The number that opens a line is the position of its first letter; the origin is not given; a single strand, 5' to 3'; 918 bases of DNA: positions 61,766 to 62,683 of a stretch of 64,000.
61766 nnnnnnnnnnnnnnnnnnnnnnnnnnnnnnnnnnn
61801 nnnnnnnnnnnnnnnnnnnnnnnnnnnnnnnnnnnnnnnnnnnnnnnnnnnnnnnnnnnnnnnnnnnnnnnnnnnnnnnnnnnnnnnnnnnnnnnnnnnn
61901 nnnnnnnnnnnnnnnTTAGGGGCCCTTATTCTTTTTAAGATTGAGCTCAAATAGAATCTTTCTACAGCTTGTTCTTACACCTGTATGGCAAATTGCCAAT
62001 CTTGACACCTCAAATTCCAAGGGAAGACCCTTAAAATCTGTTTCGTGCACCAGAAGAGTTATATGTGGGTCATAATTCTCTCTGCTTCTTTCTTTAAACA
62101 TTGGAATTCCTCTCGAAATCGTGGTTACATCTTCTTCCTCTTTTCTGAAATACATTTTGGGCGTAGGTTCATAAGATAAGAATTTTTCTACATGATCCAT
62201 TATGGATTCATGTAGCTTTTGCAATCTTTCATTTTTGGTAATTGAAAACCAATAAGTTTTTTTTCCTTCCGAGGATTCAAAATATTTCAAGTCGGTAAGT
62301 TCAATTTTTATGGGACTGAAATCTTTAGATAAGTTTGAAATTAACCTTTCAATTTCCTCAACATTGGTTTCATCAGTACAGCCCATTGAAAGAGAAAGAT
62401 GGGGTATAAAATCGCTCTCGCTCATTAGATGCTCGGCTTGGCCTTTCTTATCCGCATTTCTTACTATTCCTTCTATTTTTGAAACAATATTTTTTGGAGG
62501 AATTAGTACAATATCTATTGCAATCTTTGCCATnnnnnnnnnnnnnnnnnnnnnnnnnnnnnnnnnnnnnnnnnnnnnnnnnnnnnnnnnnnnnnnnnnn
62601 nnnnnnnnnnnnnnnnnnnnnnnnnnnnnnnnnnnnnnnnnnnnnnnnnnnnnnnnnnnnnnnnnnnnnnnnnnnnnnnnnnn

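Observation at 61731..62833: tRNA-Val 3' portion (with intron) duplicated 860 bp downstream, bracketing a LigT-like 2H phosphoesterase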

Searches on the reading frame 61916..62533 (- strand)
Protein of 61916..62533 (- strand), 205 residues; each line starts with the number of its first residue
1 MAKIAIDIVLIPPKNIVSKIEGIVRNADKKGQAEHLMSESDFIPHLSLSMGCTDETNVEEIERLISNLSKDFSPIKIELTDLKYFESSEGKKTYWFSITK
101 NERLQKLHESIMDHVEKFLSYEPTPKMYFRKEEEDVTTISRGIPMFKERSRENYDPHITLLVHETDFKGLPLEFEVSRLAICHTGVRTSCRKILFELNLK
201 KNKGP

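Call 7: search_protein_families(library=pfam, proteins=[window:61916-62533:-], max_evalue=1)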
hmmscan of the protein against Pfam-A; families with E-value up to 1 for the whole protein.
window:61916-62533:- (205 aa): 5 families
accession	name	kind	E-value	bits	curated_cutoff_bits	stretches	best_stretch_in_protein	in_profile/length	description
PF13563.12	2_5_RNA_ligase2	-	2.6e-11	44.2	27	1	44-164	26-117/152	2'-5' RNA ligase superfamily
PF02834.22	LigT_PEase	-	9.6e-07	29.3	23.3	1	12-91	2-82/87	LigT like Phosphoesterase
PF10469.15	AKAP7_NLS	-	0.0015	18.9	24.4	1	45-161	44-147/208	AKAP7 2'5' RNA ligase-like domain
PF07823.17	CPDase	-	0.0066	16.6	21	1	39-161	33-138/199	Cyclic phosphodiesterase-like protein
PF24962.1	DUF7767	-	0.21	12.1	27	0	13-30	45-62/95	Domain of unknown function (DUF7767)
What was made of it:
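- Checked: (2) The ORF at 61916-62533 (-), 205 aa, passes the Pfam gathering scores of PF13563 (44.2 bits, cutoff 27) and PF02834 (29.3, cutoff 23.3) (call 7).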

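Call 8: find_encoding_contigs(protein=window:61916-62533:-, flank=10000, max_places=10)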
Protein window:61916-62533:- (205 aa): 3 contigs read that carry it; 2 places shown.
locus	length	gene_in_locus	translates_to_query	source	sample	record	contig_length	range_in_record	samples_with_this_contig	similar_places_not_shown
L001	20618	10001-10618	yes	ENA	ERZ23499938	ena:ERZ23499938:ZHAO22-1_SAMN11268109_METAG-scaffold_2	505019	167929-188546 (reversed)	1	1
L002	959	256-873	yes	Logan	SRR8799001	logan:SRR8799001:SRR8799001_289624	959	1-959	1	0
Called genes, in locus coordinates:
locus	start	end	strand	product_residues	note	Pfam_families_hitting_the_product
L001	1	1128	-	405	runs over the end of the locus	PF00155:Aminotran_1_2, PF00266:Aminotran_5, PF01053:Cys_Met_Meta_PP (faint), PF01041:DegT_DnrJ_EryC1 (weak)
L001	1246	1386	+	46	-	-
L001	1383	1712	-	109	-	-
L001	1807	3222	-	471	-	PF19295:SufBD_N, PF01458:SUFBD_core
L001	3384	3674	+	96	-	-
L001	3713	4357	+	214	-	-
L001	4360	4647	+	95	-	-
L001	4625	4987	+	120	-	PF02452:PemK_toxin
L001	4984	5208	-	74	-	PF08984:DUF1858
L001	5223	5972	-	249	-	PF01978:TrmB, PF13412:HTH_24 (faint)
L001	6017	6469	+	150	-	-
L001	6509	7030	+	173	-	-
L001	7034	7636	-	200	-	PF00081:Sod_Fe_N, PF02777:Sod_Fe_C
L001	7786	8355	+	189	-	-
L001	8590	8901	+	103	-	-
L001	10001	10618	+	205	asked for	PF02834:LigT_PEase (faint), PF13563:2_5_RNA_ligase2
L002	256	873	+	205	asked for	PF02834:LigT_PEase (faint), PF13563:2_5_RNA_ligase2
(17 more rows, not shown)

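Call 11: find_homologous_proteins(query=window:61916-62533:-, max_evalue=0.001)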
Query window:61916-62533:- (205 aa): 41 proteins with E <= 0.001 among 107 candidates.
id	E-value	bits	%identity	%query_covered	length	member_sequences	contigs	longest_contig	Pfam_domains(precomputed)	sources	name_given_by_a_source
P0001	2.0e-131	453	100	100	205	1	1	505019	PF02834.23,PF13563.13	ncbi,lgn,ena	-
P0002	7.7e-103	360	76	100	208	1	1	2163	PF13563.13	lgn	-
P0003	5.1e-86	305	67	98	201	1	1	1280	PF02834.23,PF13563.13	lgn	-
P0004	5.1e-59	217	50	97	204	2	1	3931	PF13563.13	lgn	-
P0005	2.5e-46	176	43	97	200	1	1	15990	PF13563.13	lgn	-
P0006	4.2e-43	165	42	98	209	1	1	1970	PF13563.13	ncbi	-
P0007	3.8e-42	162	39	97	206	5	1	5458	PF02834.23,PF13563.13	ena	-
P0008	2.1e-40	156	41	97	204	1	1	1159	PF13563.13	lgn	-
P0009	1.6e-28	118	33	98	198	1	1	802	-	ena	-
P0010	9.7e-28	115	34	95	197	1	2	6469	PF13563.13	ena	-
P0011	4.5e-27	113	38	97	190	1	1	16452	PF13563.13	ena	-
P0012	2.3e-26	111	36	97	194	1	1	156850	PF13563.13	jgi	jgi:2'-5' RNA ligase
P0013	3.4e-26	110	37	97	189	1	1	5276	-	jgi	jgi:hypothetical protein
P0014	4.3e-26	110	36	98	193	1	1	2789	PF13563.13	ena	-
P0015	6.1e-26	109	33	98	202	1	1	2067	-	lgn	-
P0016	1.6e-25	108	32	96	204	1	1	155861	PF02834.23,PF13563.13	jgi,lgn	jgi:2'-5' RNA ligase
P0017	1.9e-25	108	37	96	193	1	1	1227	PF13563.13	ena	-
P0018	6.5e-25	106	35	97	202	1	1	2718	PF13563.13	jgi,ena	-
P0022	7.3e-24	102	37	97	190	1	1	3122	PF05213.19,PF13563.13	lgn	-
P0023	2.7e-23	101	33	98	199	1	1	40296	PF13563.13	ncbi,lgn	-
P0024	4.5e-23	100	34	98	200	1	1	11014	PF13563.13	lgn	-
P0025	5.8e-23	100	34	97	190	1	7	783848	PF13563.13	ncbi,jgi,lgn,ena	-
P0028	2.4e-21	94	34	98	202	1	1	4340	PF02834.23,PF13563.13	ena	-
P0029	6.4e-21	93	30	95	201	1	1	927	PF13563.13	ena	-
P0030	1.0e-20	92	28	100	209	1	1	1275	PF13563.13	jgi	jgi:hypothetical protein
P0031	3.2e-20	91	30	98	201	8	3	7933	PF13563.13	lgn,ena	-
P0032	3.7e-19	87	30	97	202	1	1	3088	PF13563.13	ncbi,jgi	jgi:hypothetical protein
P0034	2.8e-18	84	32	96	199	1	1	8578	PF13563.13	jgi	jgi:hypothetical protein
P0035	3.3e-18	84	28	100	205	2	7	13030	PF13563.13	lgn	-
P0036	1.4e-17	82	29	98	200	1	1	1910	PF13563.13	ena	-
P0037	8.9e-17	79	29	96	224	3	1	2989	PF13563.13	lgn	-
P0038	1.3e-15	76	32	98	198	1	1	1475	PF13563.13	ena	-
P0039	3.7e-15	74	32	96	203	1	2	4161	PF13563.13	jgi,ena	-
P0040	5.6e-15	73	27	98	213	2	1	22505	PF13563.13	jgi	jgi:hypothetical protein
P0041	3.6e-14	71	29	98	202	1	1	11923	PF13563.13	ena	-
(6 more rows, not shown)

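Call 12: find_encoding_contigs(protein=P0002, flank=10000, max_places=4)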
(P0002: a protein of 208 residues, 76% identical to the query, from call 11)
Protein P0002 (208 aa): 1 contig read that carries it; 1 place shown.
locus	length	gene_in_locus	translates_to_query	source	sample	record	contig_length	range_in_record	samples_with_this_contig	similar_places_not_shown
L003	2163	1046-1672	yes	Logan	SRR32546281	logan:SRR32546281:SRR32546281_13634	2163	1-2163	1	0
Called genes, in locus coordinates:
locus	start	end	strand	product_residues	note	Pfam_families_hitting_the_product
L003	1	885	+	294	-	?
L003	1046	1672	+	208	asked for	PF13563:2_5_RNA_ligase2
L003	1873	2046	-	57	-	PF01667:Ribosomal_S27e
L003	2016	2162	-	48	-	?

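Call 13: find_encoding_contigs(protein=P0003, flank=10000, max_places=4)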
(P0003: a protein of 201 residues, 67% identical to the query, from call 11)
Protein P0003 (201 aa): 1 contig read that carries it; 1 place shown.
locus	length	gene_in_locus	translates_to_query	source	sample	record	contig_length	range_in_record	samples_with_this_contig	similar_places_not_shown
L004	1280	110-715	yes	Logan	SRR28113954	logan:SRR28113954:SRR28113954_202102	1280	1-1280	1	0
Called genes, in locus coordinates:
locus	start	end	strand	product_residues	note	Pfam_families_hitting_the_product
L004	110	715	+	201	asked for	PF02834:LigT_PEase (faint), PF13563:2_5_RNA_ligase2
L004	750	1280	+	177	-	?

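Call 14: find_encoding_contigs(protein=P0004, flank=10000, max_places=4)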
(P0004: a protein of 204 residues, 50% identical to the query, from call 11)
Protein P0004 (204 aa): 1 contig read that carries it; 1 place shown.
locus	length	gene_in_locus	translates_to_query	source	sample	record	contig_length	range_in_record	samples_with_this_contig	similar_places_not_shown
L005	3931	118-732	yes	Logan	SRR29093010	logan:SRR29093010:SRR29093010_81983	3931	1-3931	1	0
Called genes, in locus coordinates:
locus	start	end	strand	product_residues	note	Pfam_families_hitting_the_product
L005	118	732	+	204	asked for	PF13563:2_5_RNA_ligase2 (weak)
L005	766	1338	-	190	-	PF00117:GATase, PF07722:Peptidase_C26 (faint)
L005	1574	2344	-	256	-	PF18864:AbiTii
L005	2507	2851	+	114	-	-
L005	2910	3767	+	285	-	-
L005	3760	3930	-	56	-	?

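Call 15: find_encoding_contigs(protein=P0005, flank=10000, max_places=4)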
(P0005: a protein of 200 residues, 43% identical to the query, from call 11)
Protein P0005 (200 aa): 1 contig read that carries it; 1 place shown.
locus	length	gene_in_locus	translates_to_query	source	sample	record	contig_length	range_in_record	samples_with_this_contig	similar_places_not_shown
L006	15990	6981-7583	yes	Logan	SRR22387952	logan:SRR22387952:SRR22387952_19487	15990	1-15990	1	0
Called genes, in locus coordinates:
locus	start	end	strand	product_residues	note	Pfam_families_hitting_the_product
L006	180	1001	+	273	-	PF01944:SpoIIM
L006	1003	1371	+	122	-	PF00520:Ion_trans (weak)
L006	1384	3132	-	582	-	PF00884:Sulfatase, PF01663:Phosphodiest, PF16347:SGSH_C (faint)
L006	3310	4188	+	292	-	PF01798:Nop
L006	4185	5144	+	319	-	PF17761:DUF1016_N, PF17762:HTH_ParB (weak), PF06250:YhcG_C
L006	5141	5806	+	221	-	PF01269:Fibrillarin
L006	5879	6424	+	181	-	-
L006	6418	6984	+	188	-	PF01909:NTP_transf_2, PF18765:Polbeta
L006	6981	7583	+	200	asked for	PF13563:2_5_RNA_ligase2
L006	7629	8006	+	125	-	-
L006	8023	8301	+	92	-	-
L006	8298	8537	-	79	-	PF22117:Fer4_Nqo3 (weak), PF13459:Fer4_15, PF13370:Fer4_13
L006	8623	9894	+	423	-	PF03193:RsgA_GTPase (faint), PF00009:GTP_EFTU, PF09173:eIF2_C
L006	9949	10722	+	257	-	PF03372:Exo_endo_phos, PF23226:Exo_endo_phos_PGAP2IP (weak), PF14529:Exo_endo_phos_2 (weak)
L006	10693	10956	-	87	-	-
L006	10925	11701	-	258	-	PF09335:VTT_dom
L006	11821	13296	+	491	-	PF02789:Peptidase_M17_N, PF00883:Peptidase_M17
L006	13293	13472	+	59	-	-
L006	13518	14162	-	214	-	-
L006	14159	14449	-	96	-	-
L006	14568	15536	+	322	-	PF01047:MarR (faint), PF08279:HTH_11 (faint), PF12802:MarR_2 (faint), PF12840:HTH_20 (faint), PF13404:HTH_AsnC-type, PF13412:HTH_24, PF13404:HTH_AsnC-type, PF13412:HTH_24, +2 more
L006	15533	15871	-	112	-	-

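Call 49: search_solved_structures(query=window:61916-62533:-, max_evalue=1, show_alignments=2)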
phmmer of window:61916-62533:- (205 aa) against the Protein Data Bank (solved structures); distinct sequences matched with E-value up to 1: 17.
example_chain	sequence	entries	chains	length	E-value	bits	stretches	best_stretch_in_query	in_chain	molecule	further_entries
5h7e_A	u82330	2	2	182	0.0017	21.2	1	51-113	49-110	RNA 2',3'-cyclic phosphodiesterase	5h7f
8waf_A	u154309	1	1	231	0.0041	20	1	36-143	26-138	Protein CHUP1, chloroplastic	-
8wag_A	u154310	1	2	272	0.0059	19.5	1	37-142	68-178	Protein CHUP1, chloroplastic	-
2fyh_A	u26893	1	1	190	0.088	15.6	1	42-117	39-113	putative integral membrane transport protein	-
6rn1_A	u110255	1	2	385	0.3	13.9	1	55-127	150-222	IMP-specific 5'-nucleotidase, putative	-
6rmd_D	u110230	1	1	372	0.32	13.8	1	55-127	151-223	IMP-specific 5'-nucleotidase, putative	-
6rmw_A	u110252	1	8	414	0.33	13.8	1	55-127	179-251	IMP-specific 5'-nucleotidase, putative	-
6rme_A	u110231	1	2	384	0.34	13.7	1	55-127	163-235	IMP-specific 5'-nucleotidase, putative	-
6rme_B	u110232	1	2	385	0.34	13.7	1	55-127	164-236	IMP-specific 5'-nucleotidase, putative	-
6rme_E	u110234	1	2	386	0.34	13.7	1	55-127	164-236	IMP-specific 5'-nucleotidase, putative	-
6rme_C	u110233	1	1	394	0.34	13.7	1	55-127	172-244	IMP-specific 5'-nucleotidase, putative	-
6rme_F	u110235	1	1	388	0.34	13.7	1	55-127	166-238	IMP-specific 5'-nucleotidase, putative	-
6rmd_A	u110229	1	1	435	0.36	13.6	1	55-127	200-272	IMP-specific 5'-nucleotidase, putative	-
6rmo_A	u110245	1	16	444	0.37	13.6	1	55-127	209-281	IMP-specific 5'-nucleotidase, putative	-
6rnh_A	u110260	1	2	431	0.39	13.5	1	55-127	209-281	IMP-specific 5'-nucleotidase, putative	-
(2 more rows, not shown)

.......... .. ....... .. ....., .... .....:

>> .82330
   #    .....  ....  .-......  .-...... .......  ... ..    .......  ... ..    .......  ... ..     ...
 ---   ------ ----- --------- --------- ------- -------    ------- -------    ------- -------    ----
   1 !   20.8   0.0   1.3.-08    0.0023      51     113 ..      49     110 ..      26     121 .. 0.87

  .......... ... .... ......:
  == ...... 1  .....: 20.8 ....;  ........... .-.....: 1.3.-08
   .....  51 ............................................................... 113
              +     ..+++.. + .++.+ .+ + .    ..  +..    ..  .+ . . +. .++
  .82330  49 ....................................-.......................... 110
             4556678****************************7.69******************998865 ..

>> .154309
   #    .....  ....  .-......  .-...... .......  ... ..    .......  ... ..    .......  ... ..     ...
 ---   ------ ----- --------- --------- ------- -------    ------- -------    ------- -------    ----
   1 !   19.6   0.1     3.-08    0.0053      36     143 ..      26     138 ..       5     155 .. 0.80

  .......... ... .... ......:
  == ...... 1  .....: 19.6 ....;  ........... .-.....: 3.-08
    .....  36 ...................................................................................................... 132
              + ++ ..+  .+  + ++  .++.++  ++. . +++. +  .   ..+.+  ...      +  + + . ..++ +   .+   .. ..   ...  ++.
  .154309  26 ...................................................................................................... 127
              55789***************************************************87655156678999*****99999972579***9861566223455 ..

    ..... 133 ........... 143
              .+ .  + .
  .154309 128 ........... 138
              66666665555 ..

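Call 50: search_protein_families(library=ncbifam, proteins=[window:61916-62533:-], max_evalue=0.01)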
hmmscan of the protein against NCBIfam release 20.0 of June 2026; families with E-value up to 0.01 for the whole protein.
window:61916-62533:- (205 aa): 2 families
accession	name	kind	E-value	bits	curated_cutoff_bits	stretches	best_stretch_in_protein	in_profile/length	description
TIGR02258.1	2_5_ligase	equivalog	3.8e-09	36.7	65.7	1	12-117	9-111/180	RNA 2',3'-cyclic phosphodiesterase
NF010223.0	PRK13679.1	equivalog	6.2e-06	26.2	129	1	6-112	3-100/170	hypothetical protein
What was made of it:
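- On LigT/ThpR (RNA 2',3'-cyclic phosphodiesterase, TIGR02258 equivalog): 36.7 bits against a cutoff of 65.7 (call 50).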

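Call 51: search_protein_families(library=phrogs, proteins=[window:61916-62533:-], max_evalue=0.01)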
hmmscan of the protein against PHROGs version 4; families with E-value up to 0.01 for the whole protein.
window:61916-62533:- (205 aa): 0 families

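Call 69: find_related_loci(query=A2, collection=viral_contigs, flank=5000)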
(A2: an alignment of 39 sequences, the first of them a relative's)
Query A2 (205 aa) in viral_contigs; peptide patterns used: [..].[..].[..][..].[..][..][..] (x = any residue, [..] = any of these).
20 stretches matched a pattern, but none encodes a relative of the query by tblastn (E <= 1e-3).

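Call 97: predict_structure(alignment_id=A2)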
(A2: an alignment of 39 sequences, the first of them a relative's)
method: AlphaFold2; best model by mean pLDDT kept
length: 205 residues; sequences in the alignment: 39
mean_pLDDT: 95.5   pTM: 0.91
mean pLDDT of the five models: 95.5, 95.2, 94.8, 94.5, 93.7
residues with pLDDT >= 90: 187; 70-90: 15; 50-70: 2; < 50: 1
segments of 3 or more residues with pLDDT < 50: none
pLDDT, mean of each block of 10 residues (from residue 1): 96 98 98 96 98 98 98 98 95 97 98 98 96 89 91 96 95 98 95 98 66
secondary structure, 60 per line:
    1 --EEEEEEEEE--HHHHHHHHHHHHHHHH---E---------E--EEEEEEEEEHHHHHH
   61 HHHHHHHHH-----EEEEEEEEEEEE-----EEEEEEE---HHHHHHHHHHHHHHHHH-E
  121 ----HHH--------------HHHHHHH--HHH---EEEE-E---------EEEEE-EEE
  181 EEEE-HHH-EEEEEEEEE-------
elements in order: E3-11 H14-29 E46-54 H55-69 E75-86 E92-98 H102-118 H142-148 E157-160 E172-176 E178-184 E190-198
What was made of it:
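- On 2H phosphoesterase superfamily: Model pLDDT 95.5 (call 97).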
